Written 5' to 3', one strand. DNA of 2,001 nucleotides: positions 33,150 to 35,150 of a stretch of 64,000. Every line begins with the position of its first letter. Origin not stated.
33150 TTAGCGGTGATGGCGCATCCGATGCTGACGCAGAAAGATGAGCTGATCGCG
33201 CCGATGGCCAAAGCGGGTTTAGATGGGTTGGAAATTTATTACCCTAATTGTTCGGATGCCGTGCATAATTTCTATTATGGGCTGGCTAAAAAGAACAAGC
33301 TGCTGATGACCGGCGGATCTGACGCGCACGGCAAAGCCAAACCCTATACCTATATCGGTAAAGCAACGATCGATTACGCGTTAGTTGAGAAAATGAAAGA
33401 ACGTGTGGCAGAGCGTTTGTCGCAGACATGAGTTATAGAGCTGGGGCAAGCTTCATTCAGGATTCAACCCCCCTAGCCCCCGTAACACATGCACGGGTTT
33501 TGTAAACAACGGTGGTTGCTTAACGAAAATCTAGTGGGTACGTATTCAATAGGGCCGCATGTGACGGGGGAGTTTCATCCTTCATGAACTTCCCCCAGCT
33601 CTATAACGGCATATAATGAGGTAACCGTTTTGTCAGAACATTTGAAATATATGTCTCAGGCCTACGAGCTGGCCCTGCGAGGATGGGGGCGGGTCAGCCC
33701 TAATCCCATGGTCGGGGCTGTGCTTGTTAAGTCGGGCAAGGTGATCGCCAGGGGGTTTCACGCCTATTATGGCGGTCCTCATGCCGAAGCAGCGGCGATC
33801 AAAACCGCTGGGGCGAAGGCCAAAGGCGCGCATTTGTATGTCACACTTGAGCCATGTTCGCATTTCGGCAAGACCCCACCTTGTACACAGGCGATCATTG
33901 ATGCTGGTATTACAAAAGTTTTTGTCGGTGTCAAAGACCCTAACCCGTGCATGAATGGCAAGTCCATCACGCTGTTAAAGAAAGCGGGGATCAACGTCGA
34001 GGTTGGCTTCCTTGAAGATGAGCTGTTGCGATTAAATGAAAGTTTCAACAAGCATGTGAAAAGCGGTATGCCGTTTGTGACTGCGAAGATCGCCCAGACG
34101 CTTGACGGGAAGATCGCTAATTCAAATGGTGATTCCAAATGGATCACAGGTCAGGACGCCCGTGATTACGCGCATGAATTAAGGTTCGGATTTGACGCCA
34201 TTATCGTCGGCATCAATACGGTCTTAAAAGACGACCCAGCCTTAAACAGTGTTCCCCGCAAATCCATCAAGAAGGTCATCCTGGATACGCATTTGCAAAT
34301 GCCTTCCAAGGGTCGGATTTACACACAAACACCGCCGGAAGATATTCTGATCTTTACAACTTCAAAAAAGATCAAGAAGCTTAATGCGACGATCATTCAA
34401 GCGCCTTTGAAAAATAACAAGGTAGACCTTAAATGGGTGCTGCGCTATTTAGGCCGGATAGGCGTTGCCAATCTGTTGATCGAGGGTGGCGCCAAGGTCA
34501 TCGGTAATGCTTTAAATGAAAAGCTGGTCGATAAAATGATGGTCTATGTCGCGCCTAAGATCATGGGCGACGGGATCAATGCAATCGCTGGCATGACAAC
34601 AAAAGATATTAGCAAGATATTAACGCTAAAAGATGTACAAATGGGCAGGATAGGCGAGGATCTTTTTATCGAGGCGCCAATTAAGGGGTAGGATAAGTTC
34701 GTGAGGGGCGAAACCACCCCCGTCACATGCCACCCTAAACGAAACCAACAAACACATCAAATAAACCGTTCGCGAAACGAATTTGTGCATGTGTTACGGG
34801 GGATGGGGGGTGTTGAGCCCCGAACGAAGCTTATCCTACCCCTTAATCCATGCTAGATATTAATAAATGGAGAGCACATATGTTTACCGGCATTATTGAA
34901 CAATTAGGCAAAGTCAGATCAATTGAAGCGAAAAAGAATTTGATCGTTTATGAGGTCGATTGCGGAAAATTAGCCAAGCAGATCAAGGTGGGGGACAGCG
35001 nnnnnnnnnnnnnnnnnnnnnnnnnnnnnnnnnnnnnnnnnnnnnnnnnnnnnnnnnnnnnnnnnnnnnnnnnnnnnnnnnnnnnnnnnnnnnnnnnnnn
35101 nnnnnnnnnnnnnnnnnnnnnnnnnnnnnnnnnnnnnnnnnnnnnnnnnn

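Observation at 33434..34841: ribD bracketed by two inverted copies of a ~160 bp nested-palindromic repeat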

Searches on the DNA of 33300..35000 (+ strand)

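Call 5: search_rna_families(source=window, start=33300, end=35000, threshold=evalue, max_evalue=10)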
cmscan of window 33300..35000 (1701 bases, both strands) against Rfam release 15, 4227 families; matches with E-value up to 10: 1.
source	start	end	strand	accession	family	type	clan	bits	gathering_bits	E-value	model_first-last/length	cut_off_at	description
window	34793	34969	+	RF02792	sRNA162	Gene; antisense;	-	15.9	78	8.4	1-190/190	no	Archaeal Small RNA 162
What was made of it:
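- On Any Rfam RNA family (including FMN riboswitch, 6S, ribozymes): At E <= 10 across 33300-35000 there is one chance hit of 15.9 bits (call 5).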

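Call 33: build_rna_model(alignment_id=A3)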
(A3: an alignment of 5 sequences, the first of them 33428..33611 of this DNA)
Model R1 built from alignment A3 (5 sequences, 191 columns); structure: RNAalifold consensus.
model positions 182; base pairs 43; branch points 0; effective number of sequences 2.23; information 0.59 bits per position. Calibrated on 0.2 Mb of random sequence (short: E-values are rough).
structure used (alignment columns):
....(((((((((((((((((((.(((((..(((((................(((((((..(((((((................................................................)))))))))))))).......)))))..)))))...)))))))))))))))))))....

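Call 34: search_dna_similar(query=window:33432-33607:+, collection=plasmids, mode=distant, max_evalue=1)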
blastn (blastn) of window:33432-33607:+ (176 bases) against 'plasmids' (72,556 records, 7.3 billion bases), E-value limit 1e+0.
Records with a match: 3; places in all: 3; records where one place covers at least 80% of the query: 0.
Best place of each record, by identity: 80-90% 3.
By first word of the organism name: Rhizobium 3.
By predicted mobility (MOB-suite, as given by PLSDB): conjugative 3.
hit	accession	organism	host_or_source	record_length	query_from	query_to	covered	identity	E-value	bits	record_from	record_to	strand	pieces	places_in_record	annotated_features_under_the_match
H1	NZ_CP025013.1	Rhizobium leguminosarum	Lotus corniculatus,Bacteria culture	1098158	128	172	26%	82.2%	1e-1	44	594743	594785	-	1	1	record has no annotation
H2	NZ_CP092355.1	Rhizobium sp. C104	Cell culture,nodule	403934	128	172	26%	82.2%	1e-1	44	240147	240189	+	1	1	acyl-CoA dehydrogenase family protein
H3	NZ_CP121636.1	Rhizobium leguminosarum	Trifolium ambiguum,cell culture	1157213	128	172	26%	82.2%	1e-1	44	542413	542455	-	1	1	record has no annotation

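Call 35: search_dna_similar(query=window:33432-33607:+, collection=phages, mode=distant, max_evalue=1)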
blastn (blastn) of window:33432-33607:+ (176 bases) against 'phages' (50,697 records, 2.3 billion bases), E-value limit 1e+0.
No match.

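Call 36: search_with_rna_model(model_id=R1, sources=[window, L001, L002, L003, L004, L005, L006, L007, L008, L009, L010, L011], max_evalue=10)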
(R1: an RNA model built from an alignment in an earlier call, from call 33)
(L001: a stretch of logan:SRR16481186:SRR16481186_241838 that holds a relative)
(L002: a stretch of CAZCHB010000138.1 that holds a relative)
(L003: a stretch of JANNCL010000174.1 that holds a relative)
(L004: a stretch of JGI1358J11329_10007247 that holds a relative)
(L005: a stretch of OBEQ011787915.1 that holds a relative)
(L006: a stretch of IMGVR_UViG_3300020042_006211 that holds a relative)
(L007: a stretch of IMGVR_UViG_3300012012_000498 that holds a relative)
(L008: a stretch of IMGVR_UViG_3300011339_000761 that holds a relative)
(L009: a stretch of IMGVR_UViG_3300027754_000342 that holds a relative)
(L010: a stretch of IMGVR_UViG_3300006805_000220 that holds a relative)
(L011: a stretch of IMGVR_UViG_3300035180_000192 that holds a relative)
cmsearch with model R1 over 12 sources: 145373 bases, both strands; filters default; matches with E-value up to 10: 16.
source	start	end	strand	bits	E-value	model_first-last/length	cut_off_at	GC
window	33428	33610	+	178.7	6.2e-47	1-182/182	no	0.5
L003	5873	6052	-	174.6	7.8e-46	1-182/182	no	0.49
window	34676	34851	-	173.2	1.9e-45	1-182/182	no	0.51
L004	4704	4886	-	135.9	2.9e-35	1-182/182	no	0.52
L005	1033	1215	+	135.9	2.9e-35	1-182/182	no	0.52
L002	5096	5267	+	135.9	3e-35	1-182/182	no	0.51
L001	1695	1848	+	131.1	6e-34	1-153/182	3'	0.49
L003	5873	6052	+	51.5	3.5e-12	1-182/182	no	0.49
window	34676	34851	+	50.2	7.5e-12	1-182/182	no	0.51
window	33429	33610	-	39.5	6.4e-09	1-182/182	no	0.5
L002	5096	5267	-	23.5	0.00015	1-182/182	no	0.51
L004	4703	4886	+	16.8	0.01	1-182/182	no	0.52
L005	1033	1216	-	16.8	0.01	1-182/182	no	0.52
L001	1696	1848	-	8.9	1.5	31-182/182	5'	0.5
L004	4370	4428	+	6.4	7.3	1-182/182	no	0.41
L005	1491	1549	-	6.4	7.3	1-182/182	no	0.41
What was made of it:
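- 33432..33607 (+): E1: 176-nt hairpin element (subfamily A), model strand is +. It starts directly after the PHP-gene stop codon and ends 22 nt before the ribD TTG start. CM hit 178.7 bits (call 36).
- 34675..34855 (-): E2: 181-nt inserted block (subfamily B), model strand is -. It comprises the hairpin 34680-34847 plus short non-palindromic tails. On the model strand these are 5' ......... and 3' TTGGCG. CM hit 173.2 bits (call 36).
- On Bacterial MITE-like repeat (generic): Two copies in the 64 kb window (call 36).
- Checked: A covariance model finds no third copy in the window (call 36).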

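Call 47: search_with_rna_model(model_id=R1, sources=[L012, L013, L014, L015], max_evalue=10, show_alignments=3)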
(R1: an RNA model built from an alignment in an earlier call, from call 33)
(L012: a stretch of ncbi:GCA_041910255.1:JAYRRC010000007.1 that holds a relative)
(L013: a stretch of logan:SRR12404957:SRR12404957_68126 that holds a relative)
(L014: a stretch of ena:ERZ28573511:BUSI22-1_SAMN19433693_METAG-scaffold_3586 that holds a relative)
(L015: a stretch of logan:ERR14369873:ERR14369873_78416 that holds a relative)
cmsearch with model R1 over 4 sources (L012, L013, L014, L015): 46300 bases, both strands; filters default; matches with E-value up to 10: 6.
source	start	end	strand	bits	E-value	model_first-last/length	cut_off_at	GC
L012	9799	9981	+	178.7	2e-47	1-182/182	no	0.5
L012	11047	11223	-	162.8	4.2e-43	1-182/182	no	0.5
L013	1192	1367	-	157.8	1e-41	1-182/182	no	0.48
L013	1192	1367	+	51.4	1.2e-12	1-182/182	no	0.48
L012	11047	11223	+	43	2.2e-10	1-182/182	no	0.5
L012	9800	9981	-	39.5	2e-09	1-182/182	no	0.5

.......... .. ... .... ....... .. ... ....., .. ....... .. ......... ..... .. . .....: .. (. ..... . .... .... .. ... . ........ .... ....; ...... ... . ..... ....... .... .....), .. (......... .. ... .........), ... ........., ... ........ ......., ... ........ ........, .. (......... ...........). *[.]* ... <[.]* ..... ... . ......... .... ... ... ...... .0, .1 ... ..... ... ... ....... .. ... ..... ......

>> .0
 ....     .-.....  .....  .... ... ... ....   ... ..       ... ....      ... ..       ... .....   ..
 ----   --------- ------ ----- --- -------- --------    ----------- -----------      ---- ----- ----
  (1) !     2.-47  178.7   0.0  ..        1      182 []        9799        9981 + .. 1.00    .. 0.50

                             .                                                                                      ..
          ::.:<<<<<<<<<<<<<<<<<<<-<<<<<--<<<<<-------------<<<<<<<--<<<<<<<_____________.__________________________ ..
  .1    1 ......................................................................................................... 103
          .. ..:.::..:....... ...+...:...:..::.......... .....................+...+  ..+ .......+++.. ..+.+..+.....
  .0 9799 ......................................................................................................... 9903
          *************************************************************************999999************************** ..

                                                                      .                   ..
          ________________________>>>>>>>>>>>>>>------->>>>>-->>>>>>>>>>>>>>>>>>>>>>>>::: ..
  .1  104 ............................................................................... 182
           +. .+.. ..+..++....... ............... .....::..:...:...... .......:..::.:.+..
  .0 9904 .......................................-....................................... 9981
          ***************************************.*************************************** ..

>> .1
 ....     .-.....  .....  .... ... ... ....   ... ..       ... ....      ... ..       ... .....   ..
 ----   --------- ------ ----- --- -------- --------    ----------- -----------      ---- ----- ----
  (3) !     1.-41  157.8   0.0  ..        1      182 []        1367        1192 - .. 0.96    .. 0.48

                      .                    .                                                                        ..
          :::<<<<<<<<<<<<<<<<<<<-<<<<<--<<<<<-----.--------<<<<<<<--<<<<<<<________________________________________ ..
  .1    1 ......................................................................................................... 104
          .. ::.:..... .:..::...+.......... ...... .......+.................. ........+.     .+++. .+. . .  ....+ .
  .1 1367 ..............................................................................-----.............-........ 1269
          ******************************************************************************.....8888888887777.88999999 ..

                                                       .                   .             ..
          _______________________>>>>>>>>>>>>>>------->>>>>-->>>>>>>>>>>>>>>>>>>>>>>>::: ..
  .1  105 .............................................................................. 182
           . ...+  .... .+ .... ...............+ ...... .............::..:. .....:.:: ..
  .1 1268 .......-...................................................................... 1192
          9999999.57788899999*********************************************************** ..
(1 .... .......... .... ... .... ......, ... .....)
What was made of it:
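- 33432..33607 (+): Identical copy in related assembly L012 (call 47).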

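Call 52: search_with_rna_model(model_id=R1, sources=[L016, L017, L018], max_evalue=10, show_alignments=3)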
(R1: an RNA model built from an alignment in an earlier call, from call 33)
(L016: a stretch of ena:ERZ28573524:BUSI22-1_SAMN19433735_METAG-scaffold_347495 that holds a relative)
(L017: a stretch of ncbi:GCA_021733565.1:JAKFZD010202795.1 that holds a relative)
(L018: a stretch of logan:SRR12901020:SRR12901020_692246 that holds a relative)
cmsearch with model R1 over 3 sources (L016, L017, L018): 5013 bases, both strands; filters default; matches with E-value up to 10: 2.
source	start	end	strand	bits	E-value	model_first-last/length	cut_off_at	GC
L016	329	502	+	143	1.2e-38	1-182/182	no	0.55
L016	329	502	-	32.5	1.8e-08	1-182/182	no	0.55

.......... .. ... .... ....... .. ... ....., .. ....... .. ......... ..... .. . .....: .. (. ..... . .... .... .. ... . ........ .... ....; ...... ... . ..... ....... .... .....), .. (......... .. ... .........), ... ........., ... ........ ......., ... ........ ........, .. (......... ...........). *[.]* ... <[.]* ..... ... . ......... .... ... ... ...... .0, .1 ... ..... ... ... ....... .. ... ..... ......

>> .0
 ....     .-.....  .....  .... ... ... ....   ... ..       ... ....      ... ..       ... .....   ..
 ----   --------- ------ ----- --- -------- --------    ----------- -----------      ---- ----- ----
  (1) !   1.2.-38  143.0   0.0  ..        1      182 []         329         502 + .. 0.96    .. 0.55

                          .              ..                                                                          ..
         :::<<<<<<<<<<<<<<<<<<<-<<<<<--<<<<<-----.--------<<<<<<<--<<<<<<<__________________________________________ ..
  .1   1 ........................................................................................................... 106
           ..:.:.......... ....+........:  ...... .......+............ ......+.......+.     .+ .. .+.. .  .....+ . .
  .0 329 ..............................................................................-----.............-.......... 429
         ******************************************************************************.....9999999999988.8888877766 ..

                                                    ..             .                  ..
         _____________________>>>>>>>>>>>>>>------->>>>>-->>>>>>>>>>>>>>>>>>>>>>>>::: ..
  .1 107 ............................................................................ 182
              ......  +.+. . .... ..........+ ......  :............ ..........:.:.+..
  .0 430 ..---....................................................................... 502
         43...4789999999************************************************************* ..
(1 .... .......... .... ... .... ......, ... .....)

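Call 55: search_with_rna_model(model_id=R1, sources=[window, L012, L013, L016, L002, L003, L004], max_evalue=1e-20, make_alignment=true)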
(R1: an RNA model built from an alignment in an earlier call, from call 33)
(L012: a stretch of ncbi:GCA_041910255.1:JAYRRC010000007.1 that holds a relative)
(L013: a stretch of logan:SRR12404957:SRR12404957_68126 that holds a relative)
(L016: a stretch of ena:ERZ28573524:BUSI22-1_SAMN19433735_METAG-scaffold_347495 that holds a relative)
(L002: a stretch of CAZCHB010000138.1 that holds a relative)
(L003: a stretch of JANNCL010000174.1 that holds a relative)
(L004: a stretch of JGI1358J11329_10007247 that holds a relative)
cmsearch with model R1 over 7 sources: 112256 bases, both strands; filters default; matches with E-value up to 1e-20: 9.
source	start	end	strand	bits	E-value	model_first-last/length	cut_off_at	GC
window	33428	33610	+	178.7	4.8e-47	1-182/182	no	0.5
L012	9799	9981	+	178.7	4.8e-47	1-182/182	no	0.5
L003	5873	6052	-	174.6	6e-46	1-182/182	no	0.49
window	34676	34851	-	173.2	1.5e-45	1-182/182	no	0.51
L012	11047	11223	-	162.8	1e-42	1-182/182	no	0.5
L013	1192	1367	-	157.8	2.4e-41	1-182/182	no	0.48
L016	329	502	+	143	2.7e-37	1-182/182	no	0.55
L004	4704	4886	-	135.9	2.3e-35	1-182/182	no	0.52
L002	5096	5267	+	135.9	2.3e-35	1-182/182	no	0.51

Alignment A4: 9 matches aligned to the model, 191 columns, each read 5' to 3' on its own strand. Consensus structure (alignment columns), stored with it:
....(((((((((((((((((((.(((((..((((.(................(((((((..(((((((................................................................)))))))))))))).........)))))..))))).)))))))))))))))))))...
